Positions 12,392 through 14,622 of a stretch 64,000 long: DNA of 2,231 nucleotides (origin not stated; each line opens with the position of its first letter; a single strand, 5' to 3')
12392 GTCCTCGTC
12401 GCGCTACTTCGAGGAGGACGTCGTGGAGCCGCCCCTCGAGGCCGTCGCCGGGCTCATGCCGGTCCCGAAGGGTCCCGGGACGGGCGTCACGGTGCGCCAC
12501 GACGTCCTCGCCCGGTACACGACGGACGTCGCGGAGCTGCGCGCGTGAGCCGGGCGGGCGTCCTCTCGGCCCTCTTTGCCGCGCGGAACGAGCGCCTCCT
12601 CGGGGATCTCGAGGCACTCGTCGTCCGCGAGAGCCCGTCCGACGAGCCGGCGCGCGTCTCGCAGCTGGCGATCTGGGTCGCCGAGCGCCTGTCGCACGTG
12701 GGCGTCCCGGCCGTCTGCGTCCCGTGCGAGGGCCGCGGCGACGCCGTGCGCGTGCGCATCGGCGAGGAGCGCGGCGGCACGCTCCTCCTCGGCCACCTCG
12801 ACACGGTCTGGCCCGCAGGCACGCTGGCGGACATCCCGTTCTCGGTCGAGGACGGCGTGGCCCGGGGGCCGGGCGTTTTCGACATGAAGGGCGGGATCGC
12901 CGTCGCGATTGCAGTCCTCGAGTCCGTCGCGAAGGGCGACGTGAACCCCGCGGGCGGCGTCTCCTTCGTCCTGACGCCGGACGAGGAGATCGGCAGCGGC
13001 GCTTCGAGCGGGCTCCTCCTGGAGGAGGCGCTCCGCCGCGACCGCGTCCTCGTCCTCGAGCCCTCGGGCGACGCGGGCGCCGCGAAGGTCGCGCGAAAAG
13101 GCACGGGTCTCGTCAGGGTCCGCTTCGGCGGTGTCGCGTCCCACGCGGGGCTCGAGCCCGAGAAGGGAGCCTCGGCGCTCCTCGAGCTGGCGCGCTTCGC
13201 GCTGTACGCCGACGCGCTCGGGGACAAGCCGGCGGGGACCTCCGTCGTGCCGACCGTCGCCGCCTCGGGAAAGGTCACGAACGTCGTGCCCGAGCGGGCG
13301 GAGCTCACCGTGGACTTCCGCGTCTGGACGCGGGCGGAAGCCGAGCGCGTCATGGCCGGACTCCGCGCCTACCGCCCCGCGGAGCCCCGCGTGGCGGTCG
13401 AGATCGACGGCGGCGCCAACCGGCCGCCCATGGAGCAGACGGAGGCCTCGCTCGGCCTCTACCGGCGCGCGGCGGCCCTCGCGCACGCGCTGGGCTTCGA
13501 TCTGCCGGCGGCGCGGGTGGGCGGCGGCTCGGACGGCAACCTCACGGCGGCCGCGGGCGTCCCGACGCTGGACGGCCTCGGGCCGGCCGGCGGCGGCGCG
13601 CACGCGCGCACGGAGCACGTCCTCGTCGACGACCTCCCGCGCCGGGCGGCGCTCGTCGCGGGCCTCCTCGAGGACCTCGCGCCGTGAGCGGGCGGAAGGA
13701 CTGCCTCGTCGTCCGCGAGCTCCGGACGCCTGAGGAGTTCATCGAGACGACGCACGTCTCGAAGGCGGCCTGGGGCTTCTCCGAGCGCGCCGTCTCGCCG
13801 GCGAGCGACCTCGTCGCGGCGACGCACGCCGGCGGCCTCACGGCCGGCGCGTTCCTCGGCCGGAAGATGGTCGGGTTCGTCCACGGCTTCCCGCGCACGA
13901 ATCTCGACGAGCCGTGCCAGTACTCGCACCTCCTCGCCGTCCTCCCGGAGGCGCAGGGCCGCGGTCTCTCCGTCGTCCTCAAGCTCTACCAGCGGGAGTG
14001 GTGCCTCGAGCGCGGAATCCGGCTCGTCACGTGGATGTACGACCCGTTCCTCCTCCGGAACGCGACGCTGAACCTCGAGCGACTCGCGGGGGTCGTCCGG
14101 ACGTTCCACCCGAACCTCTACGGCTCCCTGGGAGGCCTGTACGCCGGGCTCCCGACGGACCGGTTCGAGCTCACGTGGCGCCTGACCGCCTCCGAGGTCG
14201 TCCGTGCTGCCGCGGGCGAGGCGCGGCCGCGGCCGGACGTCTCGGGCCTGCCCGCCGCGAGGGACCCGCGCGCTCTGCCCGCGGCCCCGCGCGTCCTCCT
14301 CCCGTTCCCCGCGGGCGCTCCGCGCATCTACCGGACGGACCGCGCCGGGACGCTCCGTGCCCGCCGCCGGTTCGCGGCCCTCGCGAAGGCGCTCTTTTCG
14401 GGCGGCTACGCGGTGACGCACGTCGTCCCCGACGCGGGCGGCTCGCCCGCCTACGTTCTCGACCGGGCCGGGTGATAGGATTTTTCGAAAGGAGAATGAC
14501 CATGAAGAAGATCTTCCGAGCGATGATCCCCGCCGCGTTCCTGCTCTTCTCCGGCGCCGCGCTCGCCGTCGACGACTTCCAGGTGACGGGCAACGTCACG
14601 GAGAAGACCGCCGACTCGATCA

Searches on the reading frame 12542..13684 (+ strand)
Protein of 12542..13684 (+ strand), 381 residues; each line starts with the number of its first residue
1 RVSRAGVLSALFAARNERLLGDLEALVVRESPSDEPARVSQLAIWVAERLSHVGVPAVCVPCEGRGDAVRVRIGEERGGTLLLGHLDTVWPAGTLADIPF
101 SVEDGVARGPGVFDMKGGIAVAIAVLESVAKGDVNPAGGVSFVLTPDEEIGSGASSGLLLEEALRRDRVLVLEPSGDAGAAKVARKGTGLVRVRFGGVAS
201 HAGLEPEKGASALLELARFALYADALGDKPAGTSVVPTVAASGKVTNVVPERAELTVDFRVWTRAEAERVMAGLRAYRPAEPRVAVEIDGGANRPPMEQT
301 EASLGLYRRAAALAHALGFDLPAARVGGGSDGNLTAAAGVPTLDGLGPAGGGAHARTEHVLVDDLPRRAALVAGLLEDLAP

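Call 67: search_protein_families(library=pfam, proteins=[window:12542-13684:+], max_evalue=0.0001)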
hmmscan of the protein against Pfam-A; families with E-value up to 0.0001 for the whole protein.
window:12542-13684:+ (381 aa): 2 families
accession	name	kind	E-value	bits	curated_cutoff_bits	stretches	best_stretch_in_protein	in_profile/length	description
PF01546.33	Peptidase_M20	-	1.1e-29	104.3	24.6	1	81-377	1-205/206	Peptidase family M20/M25/M40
PF07687.19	M20_dimer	-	2.3e-14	53.7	21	1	183-277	1-98/107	Peptidase dimerisation domain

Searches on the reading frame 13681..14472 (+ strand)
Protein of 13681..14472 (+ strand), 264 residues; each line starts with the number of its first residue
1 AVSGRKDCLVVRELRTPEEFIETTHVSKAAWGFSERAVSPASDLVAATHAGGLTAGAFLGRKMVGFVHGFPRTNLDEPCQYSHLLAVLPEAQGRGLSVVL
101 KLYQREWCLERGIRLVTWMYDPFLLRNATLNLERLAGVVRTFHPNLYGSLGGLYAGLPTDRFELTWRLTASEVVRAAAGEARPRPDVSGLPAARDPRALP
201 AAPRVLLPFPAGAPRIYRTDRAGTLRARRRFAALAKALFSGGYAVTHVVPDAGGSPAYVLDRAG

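Call 67: search_protein_families(library=pfam, proteins=[window:13681-14472:+], max_evalue=0.0001)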
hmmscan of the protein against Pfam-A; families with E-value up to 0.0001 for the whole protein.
window:13681-14472:+ (264 aa): 1 family
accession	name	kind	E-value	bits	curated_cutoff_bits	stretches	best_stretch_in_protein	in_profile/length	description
PF00583.31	Acetyltransf_1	-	4.9e-05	24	20.7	1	49-118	31-98/116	Acetyltransferase (GNAT) family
